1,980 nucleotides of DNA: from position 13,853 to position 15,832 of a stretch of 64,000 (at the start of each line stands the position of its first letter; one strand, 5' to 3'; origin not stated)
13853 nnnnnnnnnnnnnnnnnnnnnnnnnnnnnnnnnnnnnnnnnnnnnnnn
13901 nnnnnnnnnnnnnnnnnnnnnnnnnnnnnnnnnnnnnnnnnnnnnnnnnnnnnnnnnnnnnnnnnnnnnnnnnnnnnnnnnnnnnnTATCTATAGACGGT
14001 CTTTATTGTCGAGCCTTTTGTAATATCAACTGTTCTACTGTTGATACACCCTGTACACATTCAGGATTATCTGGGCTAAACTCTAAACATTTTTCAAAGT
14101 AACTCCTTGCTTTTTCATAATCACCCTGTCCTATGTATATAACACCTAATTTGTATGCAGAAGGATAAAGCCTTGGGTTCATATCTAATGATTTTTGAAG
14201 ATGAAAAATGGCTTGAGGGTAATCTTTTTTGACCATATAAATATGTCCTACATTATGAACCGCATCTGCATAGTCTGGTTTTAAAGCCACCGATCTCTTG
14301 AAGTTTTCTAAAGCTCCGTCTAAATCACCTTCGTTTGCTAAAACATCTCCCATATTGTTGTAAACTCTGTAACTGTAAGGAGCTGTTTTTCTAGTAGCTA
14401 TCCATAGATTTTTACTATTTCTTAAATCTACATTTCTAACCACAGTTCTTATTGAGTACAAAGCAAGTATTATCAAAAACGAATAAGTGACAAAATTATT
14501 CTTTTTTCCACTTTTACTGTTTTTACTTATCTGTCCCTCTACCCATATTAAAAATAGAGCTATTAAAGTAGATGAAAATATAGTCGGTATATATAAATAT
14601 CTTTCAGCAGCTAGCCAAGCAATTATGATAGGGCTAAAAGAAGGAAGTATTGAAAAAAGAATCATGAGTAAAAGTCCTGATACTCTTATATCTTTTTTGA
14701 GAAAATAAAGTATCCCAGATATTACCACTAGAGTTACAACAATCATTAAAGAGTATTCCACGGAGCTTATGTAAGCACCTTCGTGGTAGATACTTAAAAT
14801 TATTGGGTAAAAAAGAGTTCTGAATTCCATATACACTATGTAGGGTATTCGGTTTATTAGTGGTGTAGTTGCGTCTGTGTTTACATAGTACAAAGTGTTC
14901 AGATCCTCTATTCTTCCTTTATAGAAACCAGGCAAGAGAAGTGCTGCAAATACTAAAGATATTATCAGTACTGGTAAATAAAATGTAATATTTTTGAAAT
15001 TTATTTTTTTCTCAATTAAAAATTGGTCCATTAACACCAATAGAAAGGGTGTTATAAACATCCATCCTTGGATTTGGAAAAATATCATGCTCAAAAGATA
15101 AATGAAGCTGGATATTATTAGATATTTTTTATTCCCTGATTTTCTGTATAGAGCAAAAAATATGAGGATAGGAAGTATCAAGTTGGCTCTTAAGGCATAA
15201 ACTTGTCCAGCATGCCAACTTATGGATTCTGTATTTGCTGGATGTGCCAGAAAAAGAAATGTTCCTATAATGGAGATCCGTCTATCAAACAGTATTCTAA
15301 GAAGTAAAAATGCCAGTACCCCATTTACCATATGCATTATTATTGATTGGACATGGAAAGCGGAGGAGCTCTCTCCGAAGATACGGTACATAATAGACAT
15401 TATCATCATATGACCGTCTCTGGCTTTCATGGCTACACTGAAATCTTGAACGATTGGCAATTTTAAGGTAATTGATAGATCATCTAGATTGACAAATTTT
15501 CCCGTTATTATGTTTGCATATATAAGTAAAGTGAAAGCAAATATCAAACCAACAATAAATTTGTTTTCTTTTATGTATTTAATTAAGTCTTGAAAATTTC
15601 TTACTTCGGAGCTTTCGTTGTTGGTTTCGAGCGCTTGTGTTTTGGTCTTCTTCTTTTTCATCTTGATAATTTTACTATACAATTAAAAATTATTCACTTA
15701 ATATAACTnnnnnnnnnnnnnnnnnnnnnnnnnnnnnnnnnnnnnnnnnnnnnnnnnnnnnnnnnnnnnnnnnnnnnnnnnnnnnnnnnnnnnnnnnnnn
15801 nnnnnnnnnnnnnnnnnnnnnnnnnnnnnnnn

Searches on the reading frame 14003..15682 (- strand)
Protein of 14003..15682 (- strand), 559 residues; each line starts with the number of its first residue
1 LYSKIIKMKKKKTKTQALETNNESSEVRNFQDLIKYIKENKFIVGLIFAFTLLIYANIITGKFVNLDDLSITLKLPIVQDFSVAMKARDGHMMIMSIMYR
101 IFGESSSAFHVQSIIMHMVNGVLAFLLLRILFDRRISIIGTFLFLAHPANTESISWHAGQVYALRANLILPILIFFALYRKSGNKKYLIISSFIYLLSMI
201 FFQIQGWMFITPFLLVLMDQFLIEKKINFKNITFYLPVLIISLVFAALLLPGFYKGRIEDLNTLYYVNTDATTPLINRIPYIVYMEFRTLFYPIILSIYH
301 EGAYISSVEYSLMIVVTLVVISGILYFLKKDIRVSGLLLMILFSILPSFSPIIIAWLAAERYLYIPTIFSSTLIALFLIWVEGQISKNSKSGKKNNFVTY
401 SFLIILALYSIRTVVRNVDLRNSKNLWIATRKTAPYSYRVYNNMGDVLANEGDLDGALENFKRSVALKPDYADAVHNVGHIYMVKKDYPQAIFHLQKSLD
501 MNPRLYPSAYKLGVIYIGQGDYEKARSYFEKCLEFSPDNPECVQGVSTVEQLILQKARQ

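Call 46: search_protein_families(library=pfam, proteins=[window:14003-15682:-], max_evalue=0.001)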
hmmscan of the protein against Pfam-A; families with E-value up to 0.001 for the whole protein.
window:14003-15682:- (559 aa): 15 families
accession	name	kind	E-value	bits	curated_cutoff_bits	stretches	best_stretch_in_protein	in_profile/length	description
PF00515.34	TPR_1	-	5.9e-22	77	27.8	3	510-539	5-34/34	Tetratricopeptide repeat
PF07719.23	TPR_2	-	1.3e-21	75.3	27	2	510-539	5-34/34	Tetratricopeptide repeat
PF13181.12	TPR_8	-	2.9e-19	67.9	25.7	1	508-539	3-34/34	Tetratricopeptide repeat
PF13431.12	TPR_17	-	2.4e-13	49.7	24.4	0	495-526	2-33/34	Tetratricopeptide repeat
PF13414.12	TPR_11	-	1.1e-12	47.8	26.8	1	445-483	1-39/42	TPR repeat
PF13424.12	TPR_12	-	4e-12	46.6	30.1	2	472-535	3-74/77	Tetratricopeptide repeat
PF14559.12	TPR_19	-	1.6e-10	41.6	25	1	451-503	4-56/68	Tetratricopeptide repeat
PF13428.12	TPR_14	-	2e-08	34.5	23.5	0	510-542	5-37/44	Tetratricopeptide repeat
PF13371.12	TPR_9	-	7.7e-08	32.7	35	1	480-541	3-64/73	Tetratricopeptide repeat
PF13432.12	TPR_16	-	8.2e-08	33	32.7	0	483-540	8-65/65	Tetratricopeptide repeat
PF13374.12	TPR_10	-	1.2e-07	31.9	27.5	0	511-535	7-31/42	Tetratricopeptide repeat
PF13176.12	TPR_7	-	7.4e-07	29.2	27.9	0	511-537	4-30/36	Tetratricopeptide repeat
PF13174.12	TPR_6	-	8.9e-06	26.5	26.3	1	510-538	4-32/33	Tetratricopeptide repeat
PF23914.1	TPR_CcmH_CycH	-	3.9e-05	24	42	1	444-540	56-155/158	Cytochrome c-type biogenesis protein H TPR domain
PF13231.12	PMT_2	-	0.00047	20.8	26.1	1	94-246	9-155/160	Dolichyl-phosphate-mannose-protein mannosyltransferase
